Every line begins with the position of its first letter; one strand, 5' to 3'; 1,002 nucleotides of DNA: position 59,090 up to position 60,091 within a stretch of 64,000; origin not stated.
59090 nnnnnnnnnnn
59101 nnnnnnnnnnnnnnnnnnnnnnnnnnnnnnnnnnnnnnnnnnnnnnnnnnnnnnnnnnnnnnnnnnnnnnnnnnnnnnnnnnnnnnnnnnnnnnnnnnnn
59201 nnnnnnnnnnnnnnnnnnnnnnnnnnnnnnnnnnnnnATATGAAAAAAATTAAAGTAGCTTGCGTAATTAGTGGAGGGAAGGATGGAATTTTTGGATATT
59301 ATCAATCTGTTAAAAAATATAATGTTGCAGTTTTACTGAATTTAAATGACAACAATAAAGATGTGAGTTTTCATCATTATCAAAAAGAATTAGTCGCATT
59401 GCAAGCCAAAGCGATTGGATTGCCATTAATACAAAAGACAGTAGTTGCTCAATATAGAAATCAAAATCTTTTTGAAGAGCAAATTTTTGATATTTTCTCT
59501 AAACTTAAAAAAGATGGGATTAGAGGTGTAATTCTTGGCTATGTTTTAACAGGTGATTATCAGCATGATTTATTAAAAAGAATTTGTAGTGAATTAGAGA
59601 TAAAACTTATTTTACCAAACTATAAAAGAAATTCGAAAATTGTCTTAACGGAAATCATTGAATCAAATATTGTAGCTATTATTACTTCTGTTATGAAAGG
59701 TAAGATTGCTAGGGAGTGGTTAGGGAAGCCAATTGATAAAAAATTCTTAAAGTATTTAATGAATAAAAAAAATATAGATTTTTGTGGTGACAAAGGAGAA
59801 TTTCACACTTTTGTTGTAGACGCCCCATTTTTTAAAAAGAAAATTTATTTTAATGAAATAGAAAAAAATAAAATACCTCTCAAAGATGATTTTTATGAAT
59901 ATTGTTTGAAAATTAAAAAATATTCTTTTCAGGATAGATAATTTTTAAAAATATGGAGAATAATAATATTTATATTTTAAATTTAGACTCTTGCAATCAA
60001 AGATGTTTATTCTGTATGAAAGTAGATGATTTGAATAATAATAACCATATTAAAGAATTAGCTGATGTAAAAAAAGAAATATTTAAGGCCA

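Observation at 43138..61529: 18-kb co-directional block with eight radical-SAM enzymes, a YcaO, a PP-loop ATPase and Cys/His-repeat peptides: a candidate novel RiPP-like maturation system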

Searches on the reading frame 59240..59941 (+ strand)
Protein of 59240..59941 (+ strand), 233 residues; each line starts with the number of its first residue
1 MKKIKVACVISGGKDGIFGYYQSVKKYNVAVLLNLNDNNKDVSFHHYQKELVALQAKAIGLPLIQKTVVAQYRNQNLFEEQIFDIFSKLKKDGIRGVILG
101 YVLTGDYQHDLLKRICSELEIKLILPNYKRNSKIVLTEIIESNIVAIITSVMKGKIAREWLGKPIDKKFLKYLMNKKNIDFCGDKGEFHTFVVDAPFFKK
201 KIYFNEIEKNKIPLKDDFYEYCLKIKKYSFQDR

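Call 6: search_protein_families(library=pfam, proteins=[window:59240-59941:+], max_evalue=0.01)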
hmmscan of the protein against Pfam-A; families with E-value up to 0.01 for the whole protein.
window:59240-59941:+ (233 aa): 1 family
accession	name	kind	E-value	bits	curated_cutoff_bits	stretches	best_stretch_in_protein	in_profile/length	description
PF01902.24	Diphthami_syn_2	-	1.7e-41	142.6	23.2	1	5-211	2-205/219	Diphthamide synthase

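Call 8: search_protein_families(library=ncbifam, proteins=[window:59240-59941:+], max_evalue=0.01)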
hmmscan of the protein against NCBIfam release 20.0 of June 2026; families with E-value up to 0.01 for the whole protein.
window:59240-59941:+ (233 aa): 3 families
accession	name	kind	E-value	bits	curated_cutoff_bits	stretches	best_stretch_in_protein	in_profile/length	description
TIGR03679.1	Dph6_archaeal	equivalog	1.6e-36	125.7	197.3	1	9-210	3-205/218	diphthine--ammonia ligase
NF052346.1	PAB0415_fam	hypoth_equivalog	5e-18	65.6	250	1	9-207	3-192/205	PAB0415 family putative ATP pyrophosphatase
NF052347.1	TTX_0299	hypoth_equivalog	1.5e-11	44.3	250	1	9-209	3-189/200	TTX_0299 family putative ATP pyrophosphatase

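Call 32: find_homologous_proteins(query=window:59240-59938:+, max_evalue=1e-10)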
Query window:59240-59938:+ (233 aa): 585 proteins with E <= 1e-10 among 1841 candidates; the best 120 are listed.
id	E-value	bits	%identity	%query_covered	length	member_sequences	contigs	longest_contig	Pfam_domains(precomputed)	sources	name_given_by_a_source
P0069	8.0e-149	511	100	100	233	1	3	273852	PF28410.1,PF01902.25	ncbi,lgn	-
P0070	1.1e-70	256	58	85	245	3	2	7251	PF28410.1,PF01902.25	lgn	-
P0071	1.3e-70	256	58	85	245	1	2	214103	PF28410.1,PF01902.25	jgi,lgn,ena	-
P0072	1.3e-70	255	55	98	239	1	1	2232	PF28410.1,PF01902.25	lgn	-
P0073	1.7e-68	249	57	87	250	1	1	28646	PF28410.1,PF01902.25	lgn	-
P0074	2.7e-68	248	59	85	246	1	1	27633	PF28410.1,PF01902.25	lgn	-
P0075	7.0e-64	233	54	86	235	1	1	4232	PF28410.1,PF01902.25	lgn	-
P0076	3.3e-61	225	53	86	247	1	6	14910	PF28410.1,PF01902.25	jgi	jgi:diphthine-ammonia ligase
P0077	1.0e-60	223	53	86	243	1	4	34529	PF28410.1,PF01902.25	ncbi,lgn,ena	-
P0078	1.7e-60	222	52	88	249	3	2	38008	PF28410.1,PF01902.25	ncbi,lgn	-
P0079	1.8e-41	160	42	90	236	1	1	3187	PF28410.1,PF01902.25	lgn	-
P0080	2.8e-33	133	38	98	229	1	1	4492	PF28410.1,PF01902.25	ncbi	-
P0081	4.7e-33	133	36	100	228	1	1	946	PF28410.1,PF01902.25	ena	-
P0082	7.6e-33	132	36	100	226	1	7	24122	PF28410.1,PF01902.25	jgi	-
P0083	2.7e-31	127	35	98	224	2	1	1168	PF28410.1,PF01902.25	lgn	-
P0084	2.8e-31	127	36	100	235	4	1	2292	PF28410.1,PF01902.25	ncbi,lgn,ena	-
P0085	4.8e-31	126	31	90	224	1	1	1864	PF28410.1,PF01902.25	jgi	jgi:diphthine-ammonia ligase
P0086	1.0e-30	125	33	96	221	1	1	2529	PF28410.1,PF01902.25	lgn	-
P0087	1.1e-30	125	31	98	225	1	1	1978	PF28410.1,PF01902.25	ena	-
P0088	2.6e-30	124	35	85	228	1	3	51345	PF28410.1,PF01902.25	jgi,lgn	jgi:uncharacterized protein (TIGR00290 family)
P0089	3.3e-30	123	34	100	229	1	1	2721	PF28410.1,PF01902.25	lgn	-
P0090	4.3e-30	123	38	88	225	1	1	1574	PF28410.1,PF01902.25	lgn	-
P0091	6.6e-30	122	31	91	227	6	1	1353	PF28410.1,PF01902.25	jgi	jgi:diphthine-ammonia ligase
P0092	9.2e-30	122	33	98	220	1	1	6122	PF28410.1,PF01902.25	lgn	-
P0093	1.7e-29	121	32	90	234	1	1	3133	PF28410.1,PF01902.25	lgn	-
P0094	5.3e-29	119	38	85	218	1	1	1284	PF28410.1,PF01902.25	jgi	jgi:uncharacterized protein (TIGR00290 family)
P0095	1.1e-28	118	35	89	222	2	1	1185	PF28410.1,PF01902.25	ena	-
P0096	1.6e-28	118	36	85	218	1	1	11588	PF28410.1,PF01902.25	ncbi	-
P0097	2.1e-28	117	34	90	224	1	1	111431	PF28410.1,PF01902.25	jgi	jgi:diphthine-ammonia ligase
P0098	2.3e-28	117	37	88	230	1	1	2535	PF28410.1,PF01902.25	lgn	-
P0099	5.8e-28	116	37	88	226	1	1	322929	PF28410.1,PF01902.25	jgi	jgi:ABC transporter with metal-binding/Fe-S-binding domain ATP-binding protein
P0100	1.2e-27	115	34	94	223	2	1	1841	PF28410.1,PF01902.25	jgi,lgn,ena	-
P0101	1.5e-27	115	33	99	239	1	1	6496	PF28410.1,PF01902.25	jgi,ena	-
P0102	1.9e-27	114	33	98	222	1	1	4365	PF28410.1,PF01902.25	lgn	-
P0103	2.0e-27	114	38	88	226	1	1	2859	PF28410.1,PF01902.25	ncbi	ncbi:MAG: TIGR00289 family protein [Candidatus Aenigmatarchaeota archaeon]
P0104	2.1e-27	114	35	88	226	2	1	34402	PF28410.1,PF01902.25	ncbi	-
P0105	2.2e-27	114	34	89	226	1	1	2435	PF28410.1,PF01902.25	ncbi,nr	ncbi:MAG: TIGR00289 family protein [Candidatus Aenigmarchaeota archaeon]|nr:TIGR00289 family protein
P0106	2.9e-27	114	33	89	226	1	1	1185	PF28410.1,PF01902.25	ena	-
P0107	3.6e-27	113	33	85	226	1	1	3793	PF28410.1,PF01902.25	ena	-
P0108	4.3e-27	113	35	89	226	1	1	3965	PF28410.1,PF01902.25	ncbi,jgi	-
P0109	4.6e-27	113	33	89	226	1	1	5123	PF28410.1,PF01902.25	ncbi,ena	-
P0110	4.9e-27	113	31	90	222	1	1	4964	PF28410.1,PF01902.25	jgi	-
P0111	5.0e-27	113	35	88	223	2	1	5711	PF28410.1,PF01902.25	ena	-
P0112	6.5e-27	113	34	98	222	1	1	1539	PF28410.1,PF01902.25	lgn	-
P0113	6.6e-27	113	34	85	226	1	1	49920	PF28410.1,PF01902.25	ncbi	ncbi:MAG: diphthine--ammonia ligase [archaeon]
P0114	7.8e-27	112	35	88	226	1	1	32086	PF28410.1,PF01902.25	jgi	jgi:diphthine-ammonia ligase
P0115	1.1e-26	112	34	96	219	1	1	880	PF28410.1,PF01902.25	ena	-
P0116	1.8e-26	111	34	85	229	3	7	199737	PF28410.1,PF01902.25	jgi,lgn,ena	jgi:ABC transporter with metal-binding/Fe-S-binding domain ATP-binding protein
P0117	1.9e-26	111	33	85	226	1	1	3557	PF28410.1,PF01902.25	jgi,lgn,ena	-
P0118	2.1e-26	111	33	88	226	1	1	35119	PF28410.1,PF01902.25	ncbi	ncbi:MAG: diphthine--ammonia ligase [archaeon]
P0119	2.1e-26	111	32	95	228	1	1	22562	PF28410.1,PF01902.25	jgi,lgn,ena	-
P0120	2.4e-26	111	33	88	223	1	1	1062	PF28410.1,PF01902.25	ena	-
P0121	2.5e-26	111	34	98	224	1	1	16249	PF28410.1,PF01902.25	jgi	-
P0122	2.8e-26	110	35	85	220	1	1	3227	PF28410.1,PF01902.25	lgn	-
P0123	2.8e-26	110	32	85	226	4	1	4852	PF28410.1,PF01902.25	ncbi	-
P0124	3.0e-26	110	35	89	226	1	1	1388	PF28410.1,PF01902.25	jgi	-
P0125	3.1e-26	110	33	88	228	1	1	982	PF28410.1,PF01902.25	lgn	-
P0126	3.1e-26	110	32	85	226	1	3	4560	PF28410.1,PF01902.25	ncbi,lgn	-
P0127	3.3e-26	110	35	92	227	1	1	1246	PF28410.1,PF01902.25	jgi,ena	-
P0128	3.6e-26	110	34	88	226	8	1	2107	PF28410.1,PF01902.25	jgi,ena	-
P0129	3.8e-26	110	35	85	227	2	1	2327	PF28410.1,PF01902.25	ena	-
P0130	4.0e-26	110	37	85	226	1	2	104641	PF28410.1,PF01902.25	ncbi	ncbi:MAG: TIGR00289 family protein [Candidatus Aenigmatarchaeota archaeon]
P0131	4.0e-26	110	36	88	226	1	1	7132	PF28410.1,PF01902.25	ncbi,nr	ncbi:MAG: TIGR00289 family protein [Thaumarchaeota archaeon]|nr:TIGR00289 family protein [Nitrososph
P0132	4.1e-26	110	34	92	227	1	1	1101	PF28410.1,PF01902.25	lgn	-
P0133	4.5e-26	110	34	94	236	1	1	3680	PF28410.1,PF01902.25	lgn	-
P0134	4.9e-26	110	35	88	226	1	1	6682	PF28410.1,PF01902.25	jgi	jgi:diphthine-ammonia ligase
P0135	6.8e-26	109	35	85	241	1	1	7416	PF28410.1,PF01902.25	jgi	-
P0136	7.2e-26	109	35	85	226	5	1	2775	PF28410.1,PF01902.25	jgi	-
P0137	7.9e-26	109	34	83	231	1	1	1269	PF28410.1,PF01902.25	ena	-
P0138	9.6e-26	109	35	85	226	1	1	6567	PF28410.1,PF01902.25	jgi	-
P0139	9.8e-26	109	32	90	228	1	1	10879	PF28410.1,PF01902.25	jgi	-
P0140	1.0e-25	109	33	85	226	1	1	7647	PF28410.1,PF01902.25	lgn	-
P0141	1.2e-25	108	33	89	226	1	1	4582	PF28410.1,PF01902.25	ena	-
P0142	1.4e-25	108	33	88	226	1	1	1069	PF28410.1,PF01902.25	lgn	-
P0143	1.4e-25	108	32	98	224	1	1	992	PF28410.1,PF01902.25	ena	-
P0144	1.5e-25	108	38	85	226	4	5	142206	PF28410.1,PF01902.25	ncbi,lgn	ncbi:MAG: TIGR00289 family protein [Candidatus Aenigmatarchaeota archaeon]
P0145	1.8e-25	108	33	92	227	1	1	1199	PF28410.1,PF01902.25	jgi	jgi:ABC transporter with metal-binding/Fe-S-binding domain ATP-binding protein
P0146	1.8e-25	108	35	88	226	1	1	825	PF28410.1,PF01902.25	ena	-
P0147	1.9e-25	108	33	88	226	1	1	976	PF28410.1,PF01902.25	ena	-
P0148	2.3e-25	108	33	85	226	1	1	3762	PF28410.1,PF01902.25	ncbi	-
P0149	2.5e-25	107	34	88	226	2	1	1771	PF28410.1,PF01902.25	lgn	-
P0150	2.6e-25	107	33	89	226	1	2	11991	PF28410.1,PF01902.25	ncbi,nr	ncbi:MAG: TIGR00289 family protein [Candidatus Aenigmarchaeota archaeon]|nr:TIGR00289 family protein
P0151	2.8e-25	107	35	92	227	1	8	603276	PF28410.1,PF01902.25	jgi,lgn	jgi:ABC transporter with metal-binding/Fe-S-binding domain ATP-binding protein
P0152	3.2e-25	107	34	85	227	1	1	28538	PF28410.1,PF01902.25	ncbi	ncbi:MAG: diphthine--ammonia ligase [Candidatus Woesearchaeota archaeon]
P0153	3.5e-25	107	34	88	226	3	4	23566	PF28410.1,PF01902.25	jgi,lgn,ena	-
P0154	3.6e-25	107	35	92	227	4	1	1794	PF28410.1,PF01902.25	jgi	jgi:ABC transporter with metal-binding/Fe-S-binding domain ATP-binding protein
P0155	3.7e-25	107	36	85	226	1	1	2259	PF28410.1,PF01902.25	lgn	-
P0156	4.0e-25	107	34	89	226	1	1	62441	PF28410.1,PF01902.25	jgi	jgi:diphthine-ammonia ligase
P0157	4.3e-25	107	35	96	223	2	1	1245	PF28410.1,PF01902.25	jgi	-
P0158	5.7e-25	106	34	89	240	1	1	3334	PF28410.1,PF01902.25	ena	-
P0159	8.0e-25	106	32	94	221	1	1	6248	PF28410.1,PF01902.25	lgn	-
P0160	9.0e-25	106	32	99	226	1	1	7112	PF28410.1,PF24167.2,PF01902.25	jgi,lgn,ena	-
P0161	9.1e-25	106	33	87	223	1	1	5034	PF28410.1,PF01902.25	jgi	-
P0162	9.8e-25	105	34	85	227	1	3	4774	PF28410.1,PF01902.25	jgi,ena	-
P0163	9.9e-25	105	33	94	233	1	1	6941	PF28410.1,PF01902.25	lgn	-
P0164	1.1e-24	105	34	92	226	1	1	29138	PF28410.1,PF01902.25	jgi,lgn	jgi:ABC transporter with metal-binding/Fe-S-binding domain ATP-binding protein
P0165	1.2e-24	105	32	85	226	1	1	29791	PF28410.1,PF01902.25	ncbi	-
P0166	1.3e-24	105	37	89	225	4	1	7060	PF28410.1,PF01902.25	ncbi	-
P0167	1.3e-24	105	36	85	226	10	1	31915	PF28410.1,PF01902.25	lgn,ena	-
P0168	1.4e-24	105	33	88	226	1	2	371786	PF28410.1,PF01902.25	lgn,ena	-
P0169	1.5e-24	105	33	84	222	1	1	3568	PF28410.1,PF24167.2,PF01902.25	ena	-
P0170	1.5e-24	105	32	85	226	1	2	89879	PF28410.1,PF01902.25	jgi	-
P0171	1.6e-24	105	34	85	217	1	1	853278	PF28410.1,PF01902.25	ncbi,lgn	-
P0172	1.7e-24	105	34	86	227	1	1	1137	PF28410.1,PF01902.25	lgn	-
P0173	1.8e-24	105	34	92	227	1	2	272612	PF28410.1,PF01902.25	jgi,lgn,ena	-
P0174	1.8e-24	105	36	85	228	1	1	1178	PF28410.1,PF01902.25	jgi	-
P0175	1.9e-24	105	34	85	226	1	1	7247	PF28410.1,PF01902.25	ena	-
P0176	2.1e-24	104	36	85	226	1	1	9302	PF28410.1,PF01902.25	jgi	-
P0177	2.6e-24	104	32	89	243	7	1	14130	PF28410.1,PF01902.25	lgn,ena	-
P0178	2.7e-24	104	35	88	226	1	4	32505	PF28410.1,PF01902.25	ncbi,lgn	ncbi:MAG: diphthine--ammonia ligase [Candidatus Heimdallarchaeota archaeon]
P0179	2.7e-24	104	36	85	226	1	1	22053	PF28410.1,PF01902.25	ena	-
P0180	2.8e-24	104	35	89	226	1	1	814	PF28410.1,PF01902.25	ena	-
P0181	3.4e-24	104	34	89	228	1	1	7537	PF28410.1,PF01902.25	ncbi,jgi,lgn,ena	-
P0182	3.5e-24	104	36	85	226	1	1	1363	PF28410.1,PF01902.25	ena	-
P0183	3.5e-24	104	32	85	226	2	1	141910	PF28410.1,PF01902.25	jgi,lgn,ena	-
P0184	4.1e-24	103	36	89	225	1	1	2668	PF28410.1,PF01902.25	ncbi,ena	-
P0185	4.1e-24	103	33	92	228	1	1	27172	PF28410.1,PF01902.25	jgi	jgi:ABC transporter with metal-binding/Fe-S-binding domain ATP-binding protein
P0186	4.3e-24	103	35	85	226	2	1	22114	PF28410.1,PF01902.25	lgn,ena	-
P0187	4.9e-24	103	36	82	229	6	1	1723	PF28410.1,PF01902.25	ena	-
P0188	5.5e-24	103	33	85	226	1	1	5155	PF28410.1,PF01902.25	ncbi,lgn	ncbi:MAG: TIGR00289 family protein [Candidatus Bathyarchaeia archaeon]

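Call 33: find_encoding_contigs(protein=P0069, flank=10000, max_places=3)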
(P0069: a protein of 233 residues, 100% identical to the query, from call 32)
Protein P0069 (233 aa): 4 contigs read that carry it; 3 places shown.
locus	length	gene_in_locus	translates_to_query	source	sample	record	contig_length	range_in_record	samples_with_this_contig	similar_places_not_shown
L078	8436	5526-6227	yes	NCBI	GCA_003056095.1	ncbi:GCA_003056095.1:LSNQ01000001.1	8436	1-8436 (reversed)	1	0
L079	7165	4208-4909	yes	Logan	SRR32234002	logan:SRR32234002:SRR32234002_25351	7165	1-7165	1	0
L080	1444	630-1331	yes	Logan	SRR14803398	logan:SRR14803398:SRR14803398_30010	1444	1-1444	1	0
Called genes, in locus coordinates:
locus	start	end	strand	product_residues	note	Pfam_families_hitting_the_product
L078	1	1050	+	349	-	?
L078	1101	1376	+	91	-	-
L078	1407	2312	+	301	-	-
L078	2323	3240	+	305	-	-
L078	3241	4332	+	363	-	PF13353:Fer4_12 (weak), PF04055:Radical_SAM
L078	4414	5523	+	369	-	PF13353:Fer4_12 (faint), PF04055:Radical_SAM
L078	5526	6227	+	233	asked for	PF01902:Diphthami_syn_2_N, PF28410:Diphthami_syn_2_C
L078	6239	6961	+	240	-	PF04055:Radical_SAM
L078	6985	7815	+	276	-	PF01063:Aminotran_4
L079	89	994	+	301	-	-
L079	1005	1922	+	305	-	-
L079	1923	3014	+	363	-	PF13353:Fer4_12 (weak), PF04055:Radical_SAM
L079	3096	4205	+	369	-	PF13353:Fer4_12 (faint), PF04055:Radical_SAM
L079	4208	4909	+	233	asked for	PF01902:Diphthami_syn_2_N, PF28410:Diphthami_syn_2_C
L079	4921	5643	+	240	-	PF04055:Radical_SAM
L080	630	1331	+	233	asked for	PF01902:Diphthami_syn_2_N, PF28410:Diphthami_syn_2_C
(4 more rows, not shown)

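Call 34: find_encoding_contigs(protein=P0071, flank=10000, max_places=2)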
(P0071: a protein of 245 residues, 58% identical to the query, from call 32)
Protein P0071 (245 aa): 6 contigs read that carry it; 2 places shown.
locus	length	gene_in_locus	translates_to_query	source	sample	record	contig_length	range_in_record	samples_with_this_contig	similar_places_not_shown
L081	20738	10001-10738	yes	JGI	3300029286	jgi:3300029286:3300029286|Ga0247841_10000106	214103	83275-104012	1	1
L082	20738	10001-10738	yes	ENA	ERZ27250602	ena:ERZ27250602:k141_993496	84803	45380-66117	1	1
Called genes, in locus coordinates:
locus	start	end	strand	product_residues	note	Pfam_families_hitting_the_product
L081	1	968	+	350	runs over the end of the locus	-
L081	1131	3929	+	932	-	PF00005:ABC_tran (faint), PF02463:SMC_N (faint), PF03193:RsgA_GTPase (faint), PF13191:AAA_16 (faint), PF13555:AAA_29 (faint), PF20703:nSTAND1 (faint), PF17760:UvrA_inter, PF17755:UvrA_DNA-bind, +2 more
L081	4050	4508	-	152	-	-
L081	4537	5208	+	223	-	PF00590:TP_methylase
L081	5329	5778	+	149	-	PF27806:HxsD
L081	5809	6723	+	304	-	-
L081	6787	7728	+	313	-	-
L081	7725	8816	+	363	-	PF13353:Fer4_12 (weak), PF04055:Radical_SAM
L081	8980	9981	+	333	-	PF04055:Radical_SAM (weak)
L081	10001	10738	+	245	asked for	PF01902:Diphthami_syn_2_N, PF28410:Diphthami_syn_2_C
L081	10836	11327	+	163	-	PF27806:HxsD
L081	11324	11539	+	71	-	-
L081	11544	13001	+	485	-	PF13353:Fer4_12 (weak), PF04055:Radical_SAM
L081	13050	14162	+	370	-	PF04055:Radical_SAM, PF13353:Fer4_12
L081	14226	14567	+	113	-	-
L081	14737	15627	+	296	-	PF04055:Radical_SAM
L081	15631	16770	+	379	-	PF04055:Radical_SAM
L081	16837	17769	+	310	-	PF04055:Radical_SAM, PF13344:Hydrolase_6 (faint)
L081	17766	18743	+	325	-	-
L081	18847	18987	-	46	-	-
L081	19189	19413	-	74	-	-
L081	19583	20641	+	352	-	PF07786:HGSNAT_cat (weak)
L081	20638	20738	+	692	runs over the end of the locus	PF00109:ketoacyl-synt, PF02801:Ketoacyl-synt_C, PF00109:ketoacyl-synt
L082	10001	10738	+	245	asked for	PF01902:Diphthami_syn_2_N, PF28410:Diphthami_syn_2_C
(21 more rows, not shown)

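Call 35: find_encoding_contigs(protein=P0078, flank=10000, max_places=2)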
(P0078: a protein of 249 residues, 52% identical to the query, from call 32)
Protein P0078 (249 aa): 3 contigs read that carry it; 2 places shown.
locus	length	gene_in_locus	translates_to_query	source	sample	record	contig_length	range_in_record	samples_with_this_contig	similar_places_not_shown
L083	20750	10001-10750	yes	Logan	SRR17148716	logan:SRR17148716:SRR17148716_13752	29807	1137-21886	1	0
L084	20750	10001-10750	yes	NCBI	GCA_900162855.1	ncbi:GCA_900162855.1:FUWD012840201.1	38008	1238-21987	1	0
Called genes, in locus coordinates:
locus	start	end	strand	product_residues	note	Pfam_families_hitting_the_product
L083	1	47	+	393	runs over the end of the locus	?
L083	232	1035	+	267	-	PF27806:HxsD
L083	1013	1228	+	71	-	-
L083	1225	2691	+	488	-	PF13353:Fer4_12, PF04055:Radical_SAM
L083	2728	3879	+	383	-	PF04055:Radical_SAM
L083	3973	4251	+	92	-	-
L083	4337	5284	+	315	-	-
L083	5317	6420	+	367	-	PF04055:Radical_SAM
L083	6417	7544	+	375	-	PF04055:Radical_SAM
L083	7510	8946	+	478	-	PF04055:Radical_SAM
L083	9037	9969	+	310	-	-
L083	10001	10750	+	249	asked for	PF01902:Diphthami_syn_2_N, PF28410:Diphthami_syn_2_C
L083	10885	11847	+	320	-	PF04055:Radical_SAM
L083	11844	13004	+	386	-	PF04055:Radical_SAM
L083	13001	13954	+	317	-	PF04055:Radical_SAM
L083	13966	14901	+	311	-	PF04055:Radical_SAM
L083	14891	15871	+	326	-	-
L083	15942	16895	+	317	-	-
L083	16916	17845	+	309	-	-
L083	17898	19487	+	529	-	PF05970:PIF1, PF07728:AAA_5 (weak), PF13245:AAA_19, PF13401:AAA_22 (weak), PF13604:AAA_30, PF21530:Pif1_2B_dom (weak)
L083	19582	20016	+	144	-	-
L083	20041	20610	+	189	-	-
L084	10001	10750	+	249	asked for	PF01902:Diphthami_syn_2_N, PF28410:Diphthami_syn_2_C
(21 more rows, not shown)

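Call 43: search_protein_families(library=padloc, proteins=[window:59240-59941:+], max_evalue=0.001)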
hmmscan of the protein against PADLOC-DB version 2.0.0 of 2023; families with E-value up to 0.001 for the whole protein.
window:59240-59941:+ (233 aa): 0 families

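Call 46: search_protein_families(library=pfam, proteins=[L083:9037-9969:+, L083:7510-8946:+, L083:15942-16895:+], max_evalue=0.001)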
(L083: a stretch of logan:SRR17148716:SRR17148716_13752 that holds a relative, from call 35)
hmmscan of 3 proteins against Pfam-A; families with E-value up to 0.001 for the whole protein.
L083:9037-9969:+ (310 aa): 0 families

L083:7510-8946:+ (478 aa): 1 family
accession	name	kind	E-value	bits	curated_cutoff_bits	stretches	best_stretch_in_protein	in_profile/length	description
PF04055.27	Radical_SAM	-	8.4e-16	59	29.5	1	93-260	3-161/166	Radical SAM superfamily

L083:15942-16895:+ (317 aa): 0 families

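Call 59: search_protein_families(library=pfam, proteins=[L083:3952-4251:+], max_evalue=10)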
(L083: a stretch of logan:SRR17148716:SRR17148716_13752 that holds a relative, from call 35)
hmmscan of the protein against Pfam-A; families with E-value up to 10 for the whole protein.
L083:3952-4251:+ (99 aa): 2 families
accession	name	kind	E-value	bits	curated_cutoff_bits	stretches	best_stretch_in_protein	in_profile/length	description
PF01391.23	Collagen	-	2.3e-05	24.5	27.2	1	64-95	13-44/60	Collagen triple helix repeat (20 copies)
PF04592.20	SelP_N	-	0.29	10.9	23.2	1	48-87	172-212/234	Selenoprotein P, N terminal region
